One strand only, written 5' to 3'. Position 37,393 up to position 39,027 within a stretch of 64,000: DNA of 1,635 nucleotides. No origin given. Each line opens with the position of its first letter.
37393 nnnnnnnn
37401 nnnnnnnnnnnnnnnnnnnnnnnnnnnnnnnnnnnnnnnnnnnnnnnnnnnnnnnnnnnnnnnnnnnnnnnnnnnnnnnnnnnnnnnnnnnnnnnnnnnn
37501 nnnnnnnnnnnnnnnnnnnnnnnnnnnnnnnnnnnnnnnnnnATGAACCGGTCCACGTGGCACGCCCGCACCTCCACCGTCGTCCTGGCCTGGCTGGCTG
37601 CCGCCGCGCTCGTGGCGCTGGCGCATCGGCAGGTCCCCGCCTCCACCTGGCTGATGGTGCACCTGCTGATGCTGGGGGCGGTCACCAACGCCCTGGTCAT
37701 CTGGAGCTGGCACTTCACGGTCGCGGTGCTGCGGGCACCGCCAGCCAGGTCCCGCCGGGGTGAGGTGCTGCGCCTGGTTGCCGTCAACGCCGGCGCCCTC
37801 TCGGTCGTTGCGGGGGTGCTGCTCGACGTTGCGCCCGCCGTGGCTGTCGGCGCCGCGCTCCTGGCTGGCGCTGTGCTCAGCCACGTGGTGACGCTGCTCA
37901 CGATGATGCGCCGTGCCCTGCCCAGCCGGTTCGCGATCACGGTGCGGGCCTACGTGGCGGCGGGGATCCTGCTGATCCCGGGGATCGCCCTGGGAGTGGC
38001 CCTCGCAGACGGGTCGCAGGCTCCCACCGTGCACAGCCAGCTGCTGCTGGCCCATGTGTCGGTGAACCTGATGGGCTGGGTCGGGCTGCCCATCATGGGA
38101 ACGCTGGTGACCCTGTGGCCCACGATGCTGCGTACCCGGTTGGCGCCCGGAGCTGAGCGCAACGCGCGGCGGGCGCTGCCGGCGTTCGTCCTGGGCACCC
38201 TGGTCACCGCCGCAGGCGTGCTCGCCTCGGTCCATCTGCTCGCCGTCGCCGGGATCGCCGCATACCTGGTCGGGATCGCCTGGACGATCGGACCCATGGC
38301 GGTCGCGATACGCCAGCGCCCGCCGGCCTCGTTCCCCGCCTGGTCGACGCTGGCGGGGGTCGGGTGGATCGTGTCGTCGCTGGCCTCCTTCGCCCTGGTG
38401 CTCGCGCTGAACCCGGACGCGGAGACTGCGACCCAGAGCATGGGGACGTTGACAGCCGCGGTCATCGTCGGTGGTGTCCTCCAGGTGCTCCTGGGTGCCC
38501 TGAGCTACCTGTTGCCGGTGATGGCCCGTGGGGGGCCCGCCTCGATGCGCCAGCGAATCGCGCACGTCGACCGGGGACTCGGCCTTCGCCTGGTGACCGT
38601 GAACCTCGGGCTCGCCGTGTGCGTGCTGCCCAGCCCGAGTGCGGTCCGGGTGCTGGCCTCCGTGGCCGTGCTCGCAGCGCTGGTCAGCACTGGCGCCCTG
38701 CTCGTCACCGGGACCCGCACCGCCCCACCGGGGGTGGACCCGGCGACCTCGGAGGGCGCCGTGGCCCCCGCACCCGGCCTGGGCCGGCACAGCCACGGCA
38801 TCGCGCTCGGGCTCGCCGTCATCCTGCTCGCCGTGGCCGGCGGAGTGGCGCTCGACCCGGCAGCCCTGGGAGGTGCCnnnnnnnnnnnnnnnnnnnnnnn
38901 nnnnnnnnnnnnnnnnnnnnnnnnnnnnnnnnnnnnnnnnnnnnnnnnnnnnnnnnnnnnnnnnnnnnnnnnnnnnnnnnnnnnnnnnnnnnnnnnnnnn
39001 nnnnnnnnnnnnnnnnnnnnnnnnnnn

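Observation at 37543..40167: Nitrite reductase fused to a ~445-aa polytopic membrane domain and an extra cupredoxin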

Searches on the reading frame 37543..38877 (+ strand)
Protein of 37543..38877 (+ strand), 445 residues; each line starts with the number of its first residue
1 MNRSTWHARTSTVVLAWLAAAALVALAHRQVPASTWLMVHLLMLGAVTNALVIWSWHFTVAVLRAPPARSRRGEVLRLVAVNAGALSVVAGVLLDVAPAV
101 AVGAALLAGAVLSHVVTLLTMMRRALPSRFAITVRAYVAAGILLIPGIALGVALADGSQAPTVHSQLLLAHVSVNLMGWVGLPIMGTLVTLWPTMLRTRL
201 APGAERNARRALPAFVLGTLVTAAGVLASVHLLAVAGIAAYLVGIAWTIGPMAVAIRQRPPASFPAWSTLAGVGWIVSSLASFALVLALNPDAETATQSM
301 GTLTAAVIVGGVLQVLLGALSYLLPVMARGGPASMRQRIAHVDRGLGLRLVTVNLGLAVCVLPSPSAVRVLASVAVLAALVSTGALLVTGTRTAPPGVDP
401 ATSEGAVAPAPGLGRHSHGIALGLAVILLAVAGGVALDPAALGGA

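Call 6: find_homologous_proteins(query=window:37543-38877:+)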
Query window:37543-38877:+ (445 aa): 197 proteins with E <= 0.001 among 8000 candidates; the best 120 are listed.
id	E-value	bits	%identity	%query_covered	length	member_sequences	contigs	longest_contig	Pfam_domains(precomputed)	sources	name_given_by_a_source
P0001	7.8e-208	709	89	89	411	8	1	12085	-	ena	-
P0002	5.2e-142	492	59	98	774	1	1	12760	PF13473.13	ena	-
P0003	6.8e-139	482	59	99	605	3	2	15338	PF13473.13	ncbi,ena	ncbi:MAG: cupredoxin domain-containing protein [Candidatus Nanopelagicales bacterium]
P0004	3.8e-138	479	59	100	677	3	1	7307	PF13473.13,PF07732.22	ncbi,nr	ncbi:MAG: hypothetical protein QG661_2153, partial [Actinomycetota bacterium]|nr:hypothetical protei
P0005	7.4e-119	416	55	92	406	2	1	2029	-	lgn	-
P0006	1.9e-118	414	61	81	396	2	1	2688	-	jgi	jgi:nitrite reductase (NO-forming)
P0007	1.6e-102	362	63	65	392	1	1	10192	-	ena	-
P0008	9.4e-99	350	52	86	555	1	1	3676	-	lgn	-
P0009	5.0e-95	337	46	99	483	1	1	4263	-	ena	-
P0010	1.1e-94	336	49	89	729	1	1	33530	PF07731.21,PF13473.13,PF07732.22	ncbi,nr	ncbi:MAG TPA: multicopper oxidase domain-containing protein, partial [Actinomycetales bacterium]|nr:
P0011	1.6e-94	336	48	100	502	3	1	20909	-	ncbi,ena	-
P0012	1.6e-94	336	46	100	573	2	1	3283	PF13473.13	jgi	jgi:nitrite reductase (NO-forming)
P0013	4.4e-94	334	46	82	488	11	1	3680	-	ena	-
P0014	7.4e-94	333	51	90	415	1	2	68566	-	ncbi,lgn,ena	-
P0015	1.5e-93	332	46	99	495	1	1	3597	-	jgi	jgi:nitrite reductase (NO-forming)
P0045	1.2e-84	303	44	91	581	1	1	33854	-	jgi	jgi:nitrite reductase (NO-forming)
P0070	1.8e-81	293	47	87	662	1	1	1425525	PF13473.13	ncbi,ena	-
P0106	2.4e-75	272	46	86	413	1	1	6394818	-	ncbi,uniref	ncbi:hypothetical protein [Micromonospora sp. KLBMP9576]|uniref:hypothetical protein n=1 Tax=Micromo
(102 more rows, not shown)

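Call 14: search_protein_families(library=pfam, alignment_id=A1, max_evalue=5)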
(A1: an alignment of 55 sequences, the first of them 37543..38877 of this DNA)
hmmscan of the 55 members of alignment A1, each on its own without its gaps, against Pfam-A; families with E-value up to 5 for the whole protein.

A. member 1, window:37543-38877:+ (445 aa): 1 family
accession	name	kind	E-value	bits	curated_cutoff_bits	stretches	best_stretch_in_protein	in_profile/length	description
PF10693.14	DUF2499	-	0.32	11.8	22.1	1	4-59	5-59/89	Protein of unknown function (DUF2499)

B. families by the number of members that match (of 55 scanned): 22 families
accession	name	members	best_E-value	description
PF11239.13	DUF3040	5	0.0085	Protein of unknown function (DUF3040)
PF24282.1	DUF7470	3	0.0057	Family of unknown function (DUF7470)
PF04123.18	DUF373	3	0.1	Domain of unknown function (DUF373)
PF10678.14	DUF2492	2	0.18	Protein of unknown function (DUF2492)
PF06409.17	NPIP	2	0.27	Nuclear pore complex interacting protein (NPIP)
PF10693.14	DUF2499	2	0.32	Protein of unknown function (DUF2499)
PF20342.3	DUF6637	1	0.079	Family of unknown function (DUF6637)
PF08285.16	DPM3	1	0.095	Dolichol-phosphate mannosyltransferase subunit 3 (DPM3)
PF09882.14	DUF2109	1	0.12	Predicted membrane protein (DUF2109)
PF15012.11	DUF4519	1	0.14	Domain of unknown function (DUF4519)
PF11384.13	DUF3188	1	0.26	Protein of unknown function (DUF3188)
PF05767.17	Pox_A14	1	0.34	Poxvirus virion envelope protein A14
PF13295.11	DUF4077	1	0.4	Domain of unknown function (DUF4077)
PF07787.17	TMEM43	1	0.88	Transmembrane protein 43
PF06624.17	RAMP4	1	1.1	Ribosome associated membrane protein RAMP4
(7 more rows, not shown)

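Call 19: search_solved_structures(query=A1, max_evalue=10, show_alignments=2)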
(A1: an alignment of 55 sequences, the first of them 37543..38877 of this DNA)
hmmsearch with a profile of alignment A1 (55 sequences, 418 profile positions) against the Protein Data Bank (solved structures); distinct sequences matched with E-value up to 10: 2.
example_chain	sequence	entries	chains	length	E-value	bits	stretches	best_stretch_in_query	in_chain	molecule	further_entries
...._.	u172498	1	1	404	0.32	13.1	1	268-346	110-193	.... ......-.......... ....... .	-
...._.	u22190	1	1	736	0.71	12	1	269-346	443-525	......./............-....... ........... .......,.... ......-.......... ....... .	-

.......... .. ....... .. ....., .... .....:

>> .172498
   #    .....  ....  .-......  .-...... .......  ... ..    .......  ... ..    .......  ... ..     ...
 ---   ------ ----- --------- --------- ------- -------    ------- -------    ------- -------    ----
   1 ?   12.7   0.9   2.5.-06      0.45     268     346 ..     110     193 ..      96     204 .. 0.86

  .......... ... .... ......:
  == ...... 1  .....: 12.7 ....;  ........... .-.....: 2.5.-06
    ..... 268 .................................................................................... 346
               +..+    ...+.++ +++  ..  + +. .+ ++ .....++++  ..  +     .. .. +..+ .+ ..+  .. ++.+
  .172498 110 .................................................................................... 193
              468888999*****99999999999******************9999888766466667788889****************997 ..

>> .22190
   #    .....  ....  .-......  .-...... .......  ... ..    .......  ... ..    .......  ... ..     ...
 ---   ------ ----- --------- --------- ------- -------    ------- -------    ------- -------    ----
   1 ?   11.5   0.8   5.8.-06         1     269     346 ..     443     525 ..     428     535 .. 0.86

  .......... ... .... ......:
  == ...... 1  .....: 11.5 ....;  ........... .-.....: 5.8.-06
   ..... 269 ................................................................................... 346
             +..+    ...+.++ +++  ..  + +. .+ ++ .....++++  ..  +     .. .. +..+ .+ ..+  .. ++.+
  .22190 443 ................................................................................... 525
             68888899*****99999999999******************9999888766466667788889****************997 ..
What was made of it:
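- Tried and rejected: PDB sequence search with a profile of the membrane domain: only chance hits, E 0.3 or worse (call 19).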

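Call 22: search_protein_representatives(alignment_id=A1)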
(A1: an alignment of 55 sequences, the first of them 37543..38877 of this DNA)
Query: 55 sequences, 418 profile positions. Proteins with E-value up to 0.001 (for the whole library): 1345; up to 1e-10: 958; up to 1e-30: 416. The best 150 are listed.
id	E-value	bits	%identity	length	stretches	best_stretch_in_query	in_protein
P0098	4.6e-163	559.5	-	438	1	23-414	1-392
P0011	1.1e-157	541.8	-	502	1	10-411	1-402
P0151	2.6e-147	507.6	-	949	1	8-405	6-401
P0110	9.8e-147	505.7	-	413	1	7-407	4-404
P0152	4.3e-144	497.0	-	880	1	10-408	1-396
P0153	1.1e-141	489.1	-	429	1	6-405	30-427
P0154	3.4e-137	474.3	-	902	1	11-412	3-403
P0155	1.7e-135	468.7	-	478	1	10-415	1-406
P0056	5.2e-135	467.1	-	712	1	14-409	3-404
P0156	7.1e-134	463.4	-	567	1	9-407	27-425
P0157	1.5e-133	462.3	-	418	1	20-412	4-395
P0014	1.4e-132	459.0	-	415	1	11-408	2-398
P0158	2.9e-130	451.4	-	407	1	10-407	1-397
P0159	8.2e-130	450.0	-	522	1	9-409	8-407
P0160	5.9e-128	443.8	-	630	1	20-412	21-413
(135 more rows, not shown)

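Call 24: predict_structure(alignment_id=A1)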
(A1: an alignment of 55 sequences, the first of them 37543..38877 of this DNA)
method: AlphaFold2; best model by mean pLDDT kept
length: 445 residues; sequences in the alignment: 55
mean_pLDDT: 91.5   pTM: 0.89
mean pLDDT of the five models: 91.5, 89.8, 89.6, 89.5, 88.9
residues with pLDDT >= 90: 339; 70-90: 89; 50-70: 16; < 50: 1
segments of 3 or more residues with pLDDT < 50: none
pLDDT, mean of each block of 10 residues (from residue 1): 83 91 93 91 93 93 89 95 97 96 98 97 93 96 97 96 97 95 93 90 93 98 98 98 97 92 94 95 96 92 85 91 88 90 94 95 92 94 92 70 70 77 90 86 65
secondary structure, 60 per line:
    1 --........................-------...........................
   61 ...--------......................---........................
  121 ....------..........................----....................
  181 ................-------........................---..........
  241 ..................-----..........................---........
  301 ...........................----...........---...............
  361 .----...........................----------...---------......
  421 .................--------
elements in order: H3-26 H34-63 H72-93 H97-124 H131-156 H161-196 H204-227 H231-258 H264-289 H293-327 H332-342 H346-361 H366-392 H415-437
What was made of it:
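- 38785..38853 (+): Residues 415-437: the 13th transmembrane helix. It carries the chain from the cytoplasmic end of TM12 to the outside. Model helix H415-437 (call 24).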

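Call 27: fold_search(model_id=the predicted structure, library=pdb)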
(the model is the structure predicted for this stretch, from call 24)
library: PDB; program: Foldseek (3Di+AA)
matches with E <= 10: 224; with E <= 0.001: 4
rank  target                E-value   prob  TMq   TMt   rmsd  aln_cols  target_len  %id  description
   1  3o0r_B                5.5e-04  1.00  0.53  0.53   9.9       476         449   10  Crystal structure of nitric oxide reductase from Pseudomonas aeruginosa in complex with antibody fragment (released 2010-12-29)
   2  4xyd_A                5.7e-04  1.00  0.57  0.57  10.9       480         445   11  Nitric oxide reductase from Roseobacter denitrificans (RdNOR) (released 2016-05-25)
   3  8smr_E                6.7e-04  1.00  0.58  0.56   9.0       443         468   11  cytochrome bc1-cbb3 supercomplex from Pseudomonas aeruginosa (released 2023-10-11)
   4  3s8f_A                6.7e-04  1.00  0.57  0.48  13.7       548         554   14  1.8 A structure of ba3 cytochrome c oxidase from Thermus thermophilus in lipid environment (released 2011-08-03)
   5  9g6b_A                1.2e-03  1.00  0.55  0.53  11.7       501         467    9  cbb3-2 NOH complex (released 2026-01-28)
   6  6xkw_n                1.3e-03  1.00  0.53  0.51  12.9       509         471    9  R. capsulatus CIII2CIV bipartite super-complex (SC-2A) with CcoH/cy (released 2020-12-30)
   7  4g7s_A                1.6e-03  1.00  0.60  0.50  13.5       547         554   13  Structure of Recombinant Cytochrome ba3 Oxidase mutant V236I from Thermus thermophilus (released 2013-07-24)
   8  1ehk_A                1.8e-03  1.00  0.59  0.50  13.6       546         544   14  CRYSTAL STRUCTURE OF THE ABERRANT BA3-CYTOCHROME-C OXIDASE FROM THERMUS THERMOPHILUS (released 2001-02-22)
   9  3mk7_G                1.9e-03  1.00  0.50  0.48   7.3       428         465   11  The structure of CBB3 cytochrome oxidase (released 2010-08-04)
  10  3mk7_D                2.2e-03  1.00  0.50  0.48   7.3       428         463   11  The structure of CBB3 cytochrome oxidase (released 2010-08-04)
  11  3mk7_A                2.5e-03  1.00  0.50  0.48   7.3       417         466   10  The structure of CBB3 cytochrome oxidase (released 2010-08-04)
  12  3s8g_A                2.5e-03  1.00  0.58  0.49  13.6       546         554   14  1.8 A structure of ba3 cytochrome c oxidase mutant (A120F) from Thermus thermophilus in lipid environment (released 2011-08-03)
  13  6hu9_a                2.6e-03  1.00  0.57  0.49  10.8       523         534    9  III2-IV2 mitochondrial respiratory supercomplex from S. cerevisiae (released 2018-12-26)
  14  4g70_A                3.3e-03  1.00  0.56  0.47  13.9       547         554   14  Structure of Recombinant Cytochrome ba3 Oxidase mutant V236T from Thermus thermophilus (released 2013-07-24)
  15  8c8q_A                3.4e-03  1.00  0.44  0.38  12.8       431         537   12  Cytochrome c oxidase from Schizosaccharomyces pombe (released 2023-03-01)
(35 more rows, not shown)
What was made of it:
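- The next hit falls to probability 0.18 at E 0.29 (calls 24, 27). The fold matches include cNOR NorB as the top hit (call 27). The ranking of NorB over cbb3 and ba3 among the fold hits is within noise, E 5.5e-4 versus 6.7e-4 (call 27).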

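Call 41: find_encoding_contigs(protein=P0106, flank=7000, max_places=2)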
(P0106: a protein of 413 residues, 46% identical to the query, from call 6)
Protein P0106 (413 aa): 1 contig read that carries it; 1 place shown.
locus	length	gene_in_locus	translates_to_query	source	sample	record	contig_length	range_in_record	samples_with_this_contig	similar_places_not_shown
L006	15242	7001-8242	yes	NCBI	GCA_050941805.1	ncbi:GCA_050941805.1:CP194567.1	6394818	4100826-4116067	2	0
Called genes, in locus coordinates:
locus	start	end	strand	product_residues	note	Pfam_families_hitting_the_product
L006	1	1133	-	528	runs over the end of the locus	PF12797:Fer4_2 (faint), PF13237:Fer4_10, PF13247:Fer4_11, PF12838:Fer4_7 (weak), PF14711:Nitr_red_bet_C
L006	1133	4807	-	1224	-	PF00384:Molybdopterin, PF28599:NarG_dom_V, PF01568:Molydop_binding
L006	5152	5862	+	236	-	PF12840:HTH_20 (weak)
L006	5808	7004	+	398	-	-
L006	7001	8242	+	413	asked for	-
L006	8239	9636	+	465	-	PF13473:Cupredoxin_1, PF23509:MSMEG_3727_PQQ-assoc (faint), PF00127:Copper-bind (faint), PF07731:Cu-oxidase_2 (weak), PF07732:Cu-oxidase_3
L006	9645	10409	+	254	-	PF14256:YwiC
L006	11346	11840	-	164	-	PF06445:GyrI-like, PF14526:Cass2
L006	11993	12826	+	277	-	PF05721:PhyH (weak)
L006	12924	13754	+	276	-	PF22435:MRM3-like_sub_bind, PF22655:SpoU_sub_bind_like, PF00588:SpoU_methylase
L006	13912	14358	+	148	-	-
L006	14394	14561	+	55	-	-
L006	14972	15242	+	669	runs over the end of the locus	PF26675:DUF8224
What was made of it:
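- A split-gene form keeps the order X, Y, cupredoxin-NirK with overlapping genes, next to narGH (call 41). In the split Micromonospora form, the cupredoxin-NirK is a separate gene product (call 41). The operon is linked to narGH in Micromonospora (call 41).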

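Call 42: find_encoding_contigs(protein=P0014, flank=7000, max_places=2)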
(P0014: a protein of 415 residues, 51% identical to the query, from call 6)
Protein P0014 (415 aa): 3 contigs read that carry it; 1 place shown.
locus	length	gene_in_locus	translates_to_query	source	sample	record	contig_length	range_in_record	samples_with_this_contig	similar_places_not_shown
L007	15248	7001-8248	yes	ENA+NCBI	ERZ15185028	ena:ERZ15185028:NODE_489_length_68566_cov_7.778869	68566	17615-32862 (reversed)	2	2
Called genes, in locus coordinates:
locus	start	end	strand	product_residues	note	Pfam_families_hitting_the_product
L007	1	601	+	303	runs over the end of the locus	PF04976:DmsC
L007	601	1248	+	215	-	PF02613:Nitrate_red_del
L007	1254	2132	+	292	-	PF13237:Fer4_10 (weak), PF12838:Fer4_7, PF13187:Fer4_9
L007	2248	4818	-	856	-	PF01804:Penicil_amidase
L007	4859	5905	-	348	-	PF04055:Radical_SAM, PF06463:Mob_synth_C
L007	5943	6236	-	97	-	PF10006:DUF2249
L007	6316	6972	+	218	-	PF01726:LexA_DNA_bind (weak), PF01022:HTH_5 (weak), PF09339:HTH_IclR (weak), PF12802:MarR_2 (weak), PF12840:HTH_20, PF25212:HVO_A0114 (weak)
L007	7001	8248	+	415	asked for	-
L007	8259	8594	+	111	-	-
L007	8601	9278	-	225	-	PF12900:Pyridox_ox_2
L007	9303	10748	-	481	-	PF00282:Pyridoxal_deC, PF01212:Beta_elim_lyase (weak)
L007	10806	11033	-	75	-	-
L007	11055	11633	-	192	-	PF00890:FAD_binding_2 (weak), PF01134:GIDA (weak), PF01266:DAO (weak), PF07992:Pyr_redox_2 (weak), PF12831:FAD_oxidored (weak), PF07992:Pyr_redox_2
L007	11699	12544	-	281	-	-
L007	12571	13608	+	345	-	PF08240:ADH_N, PF00107:ADH_zinc_N, PF13602:ADH_zinc_N_2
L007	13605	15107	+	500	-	PF01039:Carboxyl_trans, PF03255:ACCA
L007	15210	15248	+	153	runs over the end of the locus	-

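Call 49: find_related_loci(query=A1, collection=genome_contigs, flank=6000)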
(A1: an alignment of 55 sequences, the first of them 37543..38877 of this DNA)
Query A1 (445 aa) in genome_contigs; peptide patterns used: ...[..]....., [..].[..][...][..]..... (x = any residue, [..] = any of these).
600 stretches matched a pattern (row limit reached: there are more); 594 encode a relative of the query (tblastn E <= 1e-3); the best 80 are kept; 80 distinct loci.
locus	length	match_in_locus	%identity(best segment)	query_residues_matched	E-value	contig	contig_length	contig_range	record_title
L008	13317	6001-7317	89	1-439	0e+0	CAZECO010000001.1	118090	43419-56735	MAG TPA_asm: uncultured Actinomycetes bacterium isolate SRP344714_co2_301 genome assembly, contig: NODE_323_length_11809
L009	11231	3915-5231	93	1-439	0e+0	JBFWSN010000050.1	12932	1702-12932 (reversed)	MAG: Dehalococcoidia bacterium isolate CA_2019_TPBF_24 NODE_20778_length_12932_cov_10.136119_TPBF, whole genome shotgun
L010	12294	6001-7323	60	1-443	2e-137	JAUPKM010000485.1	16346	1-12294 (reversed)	MAG: Actinomycetota bacterium isolate erpe_2018_pw_0hr_WHONDRS-PP48-000085_B_bin.27 scaffold_1456216, whole genome shotg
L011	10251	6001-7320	58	1-443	4e-132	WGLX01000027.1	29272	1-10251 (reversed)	MAG: Actinomycetales bacterium isolate RI_321 c_000000134017, whole genome shotgun sequence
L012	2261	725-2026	59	1-443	2e-135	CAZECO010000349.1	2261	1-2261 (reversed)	MAG TPA_asm: uncultured Actinomycetes bacterium isolate SRP344714_co2_301 genome assembly, contig: NODE_121160_length_22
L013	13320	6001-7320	59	1-443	2e-124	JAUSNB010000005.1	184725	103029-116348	MAG: Actinomycetota bacterium isolate E19_metabat.bin.114 E19_k141_10597, whole genome shotgun sequence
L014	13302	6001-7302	58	1-443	4e-122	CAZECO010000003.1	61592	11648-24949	MAG TPA_asm: uncultured Actinomycetes bacterium isolate SRP344714_co2_301 genome assembly, contig: NODE_1093_length_6159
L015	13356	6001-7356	47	2-443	1e-94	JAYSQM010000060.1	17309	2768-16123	MAG: Phycicoccus sp. isolate GFS_11768 GFS_11768_59, whole genome shotgun sequence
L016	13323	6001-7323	47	1-443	9e-93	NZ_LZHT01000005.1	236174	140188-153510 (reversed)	Mycobacterium sp. 852002-10029_SCH5224772 contig_102, whole genome shotgun sequence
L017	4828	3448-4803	47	2-443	6e-92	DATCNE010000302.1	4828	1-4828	MAG TPA_asm: Dermatophilaceae bacterium isolate SMAG_U7167 k141_44210, whole genome shotgun sequence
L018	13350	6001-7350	49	2-443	4e-91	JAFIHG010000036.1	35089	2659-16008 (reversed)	MAG: Candidatus Nanopelagicales bacterium isolate HJP_bin4 k141_134483, whole genome shotgun sequence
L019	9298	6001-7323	47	1-443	4e-91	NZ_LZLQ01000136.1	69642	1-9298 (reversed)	Mycobacterium asiaticum strain 1245139.5 contig_82, whole genome shotgun sequence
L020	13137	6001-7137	47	1-380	3e-90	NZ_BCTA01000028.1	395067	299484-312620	Mycolicibacterium novocastrense strain JCM18114, whole genome shotgun sequence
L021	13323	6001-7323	48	1-443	1e-89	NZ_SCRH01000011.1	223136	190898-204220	MAG: Mycobacterium sp. isolate FW021_bin.60 FW021_bin.60-8857, whole genome shotgun sequence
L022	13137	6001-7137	47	1-380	8e-90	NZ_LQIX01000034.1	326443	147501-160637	Mycobacterium sp. GA-1199 GCID_NTM_00017_NODE_4.ctg_1, whole genome shotgun sequence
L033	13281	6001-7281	48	1-418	2e-86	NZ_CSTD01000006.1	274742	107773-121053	Mycobacterium bohemicum DSM 44277, whole genome shotgun sequence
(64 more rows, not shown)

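Call 64: find_encoding_contigs(protein=P0070, flank=6000, max_places=1)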
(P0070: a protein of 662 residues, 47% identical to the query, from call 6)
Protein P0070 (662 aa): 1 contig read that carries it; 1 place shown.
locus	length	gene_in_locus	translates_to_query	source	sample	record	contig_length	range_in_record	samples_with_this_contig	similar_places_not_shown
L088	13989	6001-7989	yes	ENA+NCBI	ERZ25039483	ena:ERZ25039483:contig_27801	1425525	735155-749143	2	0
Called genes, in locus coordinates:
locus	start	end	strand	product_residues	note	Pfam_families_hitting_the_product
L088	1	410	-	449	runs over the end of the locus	PF02878:PGM_PMM_I, PF02879:PGM_PMM_II, PF02880:PGM_PMM_III, PF00408:PGM_PMM_IV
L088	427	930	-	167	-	PF00380:Ribosomal_S9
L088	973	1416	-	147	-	PF00572:Ribosomal_L13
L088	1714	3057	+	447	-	PF00285:Citrate_synt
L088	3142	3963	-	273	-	PF01814:Hemerythrin, PF10006:DUF2249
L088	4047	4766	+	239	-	PF01022:HTH_5 (weak), PF12802:MarR_2 (weak), PF12840:HTH_20, PF09339:HTH_IclR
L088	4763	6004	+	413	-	-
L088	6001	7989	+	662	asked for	PF13473:Cupredoxin_1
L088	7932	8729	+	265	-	PF07732:Cu-oxidase_3, PF07731:Cu-oxidase_2 (weak)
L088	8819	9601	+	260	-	-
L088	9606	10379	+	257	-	-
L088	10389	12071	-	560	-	PF00005:ABC_tran, PF02463:SMC_N (faint), PF05729:NACHT (faint), PF13304:AAA_21 (faint), PF00005:ABC_tran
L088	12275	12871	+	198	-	-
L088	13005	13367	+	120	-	PF00903:Glyoxalase, PF18029:Glyoxalase_6 (weak), PF22677:Ble-like_N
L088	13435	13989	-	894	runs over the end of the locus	PF01326:PPDK_N, PF00391:PEP-utilizers, PF02896:PEP-utilizers_C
